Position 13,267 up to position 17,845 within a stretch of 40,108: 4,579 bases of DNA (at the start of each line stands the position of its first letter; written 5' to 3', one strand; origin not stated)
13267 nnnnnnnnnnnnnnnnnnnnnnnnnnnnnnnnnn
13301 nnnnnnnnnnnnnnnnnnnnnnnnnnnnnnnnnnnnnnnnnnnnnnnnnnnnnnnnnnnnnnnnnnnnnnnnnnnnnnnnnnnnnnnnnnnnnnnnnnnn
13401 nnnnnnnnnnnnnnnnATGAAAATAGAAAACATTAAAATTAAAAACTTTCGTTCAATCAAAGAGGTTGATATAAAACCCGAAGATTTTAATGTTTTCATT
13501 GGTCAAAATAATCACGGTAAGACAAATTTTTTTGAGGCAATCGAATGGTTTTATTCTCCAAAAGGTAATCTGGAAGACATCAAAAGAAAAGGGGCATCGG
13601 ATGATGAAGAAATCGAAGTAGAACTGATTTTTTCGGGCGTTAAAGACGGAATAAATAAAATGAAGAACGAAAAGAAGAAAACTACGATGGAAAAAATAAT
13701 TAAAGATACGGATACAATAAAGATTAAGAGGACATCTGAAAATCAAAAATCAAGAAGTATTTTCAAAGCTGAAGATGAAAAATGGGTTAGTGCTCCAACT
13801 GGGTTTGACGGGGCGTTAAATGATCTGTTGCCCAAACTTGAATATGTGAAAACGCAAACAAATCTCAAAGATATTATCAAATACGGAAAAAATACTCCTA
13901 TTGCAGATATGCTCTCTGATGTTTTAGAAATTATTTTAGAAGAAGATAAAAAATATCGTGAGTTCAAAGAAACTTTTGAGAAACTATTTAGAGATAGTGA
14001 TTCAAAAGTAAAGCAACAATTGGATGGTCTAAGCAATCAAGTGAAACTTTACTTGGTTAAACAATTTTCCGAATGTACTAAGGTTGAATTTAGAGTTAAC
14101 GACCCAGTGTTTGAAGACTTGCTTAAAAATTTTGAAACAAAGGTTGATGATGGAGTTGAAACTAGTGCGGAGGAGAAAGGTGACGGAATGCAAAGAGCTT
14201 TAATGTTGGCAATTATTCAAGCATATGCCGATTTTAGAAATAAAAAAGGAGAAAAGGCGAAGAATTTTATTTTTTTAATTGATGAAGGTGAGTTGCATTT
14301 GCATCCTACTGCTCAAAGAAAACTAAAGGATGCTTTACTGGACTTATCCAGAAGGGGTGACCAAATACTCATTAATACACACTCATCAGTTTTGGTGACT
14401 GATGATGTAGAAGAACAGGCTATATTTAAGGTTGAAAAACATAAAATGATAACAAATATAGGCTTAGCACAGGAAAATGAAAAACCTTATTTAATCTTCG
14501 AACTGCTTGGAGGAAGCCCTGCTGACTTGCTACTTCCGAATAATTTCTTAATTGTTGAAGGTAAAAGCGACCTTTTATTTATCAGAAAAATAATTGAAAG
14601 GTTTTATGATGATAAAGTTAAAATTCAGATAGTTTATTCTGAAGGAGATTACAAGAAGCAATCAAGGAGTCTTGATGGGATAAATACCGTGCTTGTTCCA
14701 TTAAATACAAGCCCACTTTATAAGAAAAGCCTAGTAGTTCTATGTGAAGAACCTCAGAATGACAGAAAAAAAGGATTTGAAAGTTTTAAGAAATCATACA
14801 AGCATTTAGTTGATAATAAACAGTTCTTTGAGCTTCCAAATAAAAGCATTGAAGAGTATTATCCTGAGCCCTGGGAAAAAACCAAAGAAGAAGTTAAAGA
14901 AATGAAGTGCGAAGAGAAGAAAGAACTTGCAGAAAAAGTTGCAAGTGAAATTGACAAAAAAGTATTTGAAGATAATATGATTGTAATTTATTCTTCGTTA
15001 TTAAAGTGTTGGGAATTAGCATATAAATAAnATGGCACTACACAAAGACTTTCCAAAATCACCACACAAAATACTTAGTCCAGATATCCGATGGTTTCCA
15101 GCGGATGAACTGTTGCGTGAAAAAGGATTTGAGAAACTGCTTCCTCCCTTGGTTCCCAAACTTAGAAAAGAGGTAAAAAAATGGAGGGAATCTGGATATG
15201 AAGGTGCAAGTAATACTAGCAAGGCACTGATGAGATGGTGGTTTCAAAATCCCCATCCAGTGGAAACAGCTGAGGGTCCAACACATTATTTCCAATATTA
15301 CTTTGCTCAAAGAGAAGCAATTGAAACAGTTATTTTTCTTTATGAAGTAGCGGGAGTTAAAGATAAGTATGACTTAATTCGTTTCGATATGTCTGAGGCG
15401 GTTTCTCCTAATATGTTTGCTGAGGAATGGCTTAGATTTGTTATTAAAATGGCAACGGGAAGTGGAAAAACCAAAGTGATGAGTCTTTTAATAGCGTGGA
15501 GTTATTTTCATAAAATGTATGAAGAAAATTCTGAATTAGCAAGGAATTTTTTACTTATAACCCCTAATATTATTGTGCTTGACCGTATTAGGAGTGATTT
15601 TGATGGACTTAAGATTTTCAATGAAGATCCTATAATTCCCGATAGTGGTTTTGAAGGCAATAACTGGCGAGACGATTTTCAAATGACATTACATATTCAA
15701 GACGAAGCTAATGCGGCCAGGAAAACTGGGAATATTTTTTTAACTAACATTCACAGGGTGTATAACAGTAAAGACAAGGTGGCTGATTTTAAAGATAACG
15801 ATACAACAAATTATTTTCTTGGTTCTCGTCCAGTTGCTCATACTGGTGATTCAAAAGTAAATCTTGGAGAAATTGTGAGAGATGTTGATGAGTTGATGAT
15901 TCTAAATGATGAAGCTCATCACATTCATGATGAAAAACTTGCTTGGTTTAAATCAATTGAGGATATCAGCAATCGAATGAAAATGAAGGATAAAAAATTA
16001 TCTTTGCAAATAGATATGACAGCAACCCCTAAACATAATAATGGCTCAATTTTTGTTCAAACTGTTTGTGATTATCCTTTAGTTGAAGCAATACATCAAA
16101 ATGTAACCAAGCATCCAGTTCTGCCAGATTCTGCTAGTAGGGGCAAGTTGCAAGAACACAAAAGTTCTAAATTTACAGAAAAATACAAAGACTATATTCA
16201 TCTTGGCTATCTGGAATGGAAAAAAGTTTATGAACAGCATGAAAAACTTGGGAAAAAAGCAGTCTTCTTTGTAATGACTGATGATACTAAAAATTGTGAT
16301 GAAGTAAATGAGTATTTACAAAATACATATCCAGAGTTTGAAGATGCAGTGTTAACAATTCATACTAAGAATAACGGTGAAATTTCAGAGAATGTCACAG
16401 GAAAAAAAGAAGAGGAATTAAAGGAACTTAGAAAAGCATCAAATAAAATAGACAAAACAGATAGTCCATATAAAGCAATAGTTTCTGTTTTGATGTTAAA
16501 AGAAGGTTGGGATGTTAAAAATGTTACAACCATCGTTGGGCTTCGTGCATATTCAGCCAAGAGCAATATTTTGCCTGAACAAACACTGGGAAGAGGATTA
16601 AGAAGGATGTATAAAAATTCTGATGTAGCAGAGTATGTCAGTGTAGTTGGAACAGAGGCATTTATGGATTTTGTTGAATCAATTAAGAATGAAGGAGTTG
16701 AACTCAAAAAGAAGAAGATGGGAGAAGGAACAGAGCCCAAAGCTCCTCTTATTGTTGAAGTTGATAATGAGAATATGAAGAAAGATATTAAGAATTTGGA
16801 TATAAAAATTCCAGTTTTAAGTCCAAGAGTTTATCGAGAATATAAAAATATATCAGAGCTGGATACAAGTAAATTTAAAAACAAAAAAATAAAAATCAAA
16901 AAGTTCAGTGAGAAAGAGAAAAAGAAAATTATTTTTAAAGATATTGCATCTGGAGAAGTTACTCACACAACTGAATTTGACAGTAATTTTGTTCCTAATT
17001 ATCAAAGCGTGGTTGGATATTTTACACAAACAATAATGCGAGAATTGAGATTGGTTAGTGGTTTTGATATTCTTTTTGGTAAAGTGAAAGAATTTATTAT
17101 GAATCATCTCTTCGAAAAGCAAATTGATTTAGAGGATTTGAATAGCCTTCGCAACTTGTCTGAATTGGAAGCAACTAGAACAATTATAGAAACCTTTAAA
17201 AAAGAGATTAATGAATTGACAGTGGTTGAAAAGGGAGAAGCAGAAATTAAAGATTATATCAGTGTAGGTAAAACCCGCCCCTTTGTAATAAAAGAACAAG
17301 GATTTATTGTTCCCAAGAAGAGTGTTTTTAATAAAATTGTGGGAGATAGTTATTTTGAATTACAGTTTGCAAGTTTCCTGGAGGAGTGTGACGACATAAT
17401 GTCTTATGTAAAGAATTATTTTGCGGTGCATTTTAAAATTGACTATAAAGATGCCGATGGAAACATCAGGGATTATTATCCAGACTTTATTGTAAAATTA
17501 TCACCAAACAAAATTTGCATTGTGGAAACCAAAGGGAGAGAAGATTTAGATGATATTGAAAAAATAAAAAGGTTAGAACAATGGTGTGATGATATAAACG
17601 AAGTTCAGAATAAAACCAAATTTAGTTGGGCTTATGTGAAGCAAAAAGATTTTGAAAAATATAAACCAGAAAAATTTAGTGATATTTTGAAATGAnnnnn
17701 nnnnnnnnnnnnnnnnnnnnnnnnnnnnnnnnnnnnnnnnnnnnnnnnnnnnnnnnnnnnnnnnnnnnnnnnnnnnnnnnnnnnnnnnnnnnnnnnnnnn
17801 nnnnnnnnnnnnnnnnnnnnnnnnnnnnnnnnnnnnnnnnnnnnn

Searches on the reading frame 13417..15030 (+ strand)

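Call 13: search_protein_families(library=pfam, proteins=[window:13417-15030:+], max_evalue=0.01)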
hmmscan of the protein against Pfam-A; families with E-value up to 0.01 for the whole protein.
window:13417-15030:+ (537 aa): 5 families
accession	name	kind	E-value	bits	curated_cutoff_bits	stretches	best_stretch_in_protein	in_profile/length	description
PF13175.12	AAA_15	-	1.4e-33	117.5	32.1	1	1-327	1-374/374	AAA ATPase domain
PF13304.12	AAA_21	-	1e-18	68.9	27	1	24-327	1-303/304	AAA domain, putative AbiEii toxin, Type IV TA system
PF11398.14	DUF2813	-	3.2e-10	40.4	21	1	1-300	1-301/372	Protein of unknown function (DUF2813)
PF13476.12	AAA_23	-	1.2e-07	33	27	1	6-205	2-189/201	AAA domain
PF02463.25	SMC_N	-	6.5e-07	29.4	40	1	3-341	2-216/220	RecF/RecN/SMC N terminal domain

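Call 66: search_protein_families(library=padloc, proteins=[window:13417-15030:+], max_evalue=0.001)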
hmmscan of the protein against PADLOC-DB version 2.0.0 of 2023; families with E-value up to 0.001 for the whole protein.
window:13417-15030:+ (537 aa): 104 families (the best 25 are shown)
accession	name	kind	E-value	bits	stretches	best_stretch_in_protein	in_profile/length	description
PDLC02358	Old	-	6.7e-68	227.9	1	1-402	2-412/578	Old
PDLC02979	AriA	-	4.3e-36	123.5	1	1-327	1-373/373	-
PDLC02915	ATPase-Toprim_I-B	-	1e-23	82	2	1-211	1-197/623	-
PDLC00066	GajA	-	1.2e-21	75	1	1-396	1-393/567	AAA ATPase domain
PDLC02980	AriA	-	6.7e-21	73.5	1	24-327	1-303/304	-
PDLC00096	GajA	-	1.2e-20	71.8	1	1-395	1-407/630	AAA ATPase domain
PDLC00067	GajA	-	7.4e-20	68.9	2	2-84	4-90/604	AAA ATPase domain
PDLC00081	GajA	-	1.1e-19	68.6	1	1-397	1-395/574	AAA ATPase domain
PDLC00091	GajA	-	1.5e-19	68.3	1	1-402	1-419/627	AAA ATPase domain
PDLC02981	AriAB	-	1.7e-19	68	2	279-419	327-474/694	-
PDLC00075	GajA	-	3.3e-19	66.8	1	1-396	1-378/536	AAA ATPase domain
PDLC04178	HEC-01A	-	3.6e-19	67.1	1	2-356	8-361/399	-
PDLC00092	GajA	-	1.4e-18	64.7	2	223-400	251-431/604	AAA ATPase domain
PDLC00094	GajA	-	3e-18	63.6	2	251-392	268-410/569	AAA ATPase domain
PDLC00070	GajA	-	3.1e-18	63.7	1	1-327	1-337/596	AAA ATPase domain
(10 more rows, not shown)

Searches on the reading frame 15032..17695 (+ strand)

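Call 13: search_protein_families(library=pfam, proteins=[window:15032-17695:+], max_evalue=0.01)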
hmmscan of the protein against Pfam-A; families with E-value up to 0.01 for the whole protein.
window:15032-17695:+ (887 aa): 3 families
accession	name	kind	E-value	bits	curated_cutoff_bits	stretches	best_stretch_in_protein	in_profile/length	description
PF04851.21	ResIII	-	4.7e-18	66.1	22.5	1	93-334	8-163/164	Type III restriction enzyme, res subunit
PF19778.5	RE_endonuc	-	0.00027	21.2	23.4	1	762-844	1-81/108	Endonuclease domain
PF00270.35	DEAD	-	0.0012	19.1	26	0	135-178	16-53/167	DEAD/DEAH box helicase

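Call 66: search_protein_families(library=padloc, proteins=[window:15032-17695:+], max_evalue=0.001)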
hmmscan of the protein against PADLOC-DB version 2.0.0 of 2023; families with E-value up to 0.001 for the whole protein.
window:15032-17695:+ (887 aa): 1 family
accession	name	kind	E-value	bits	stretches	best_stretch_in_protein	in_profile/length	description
PDLC03648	REase_III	-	9.2e-21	71.7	2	170-560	11-392/871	Type III restriction enzyme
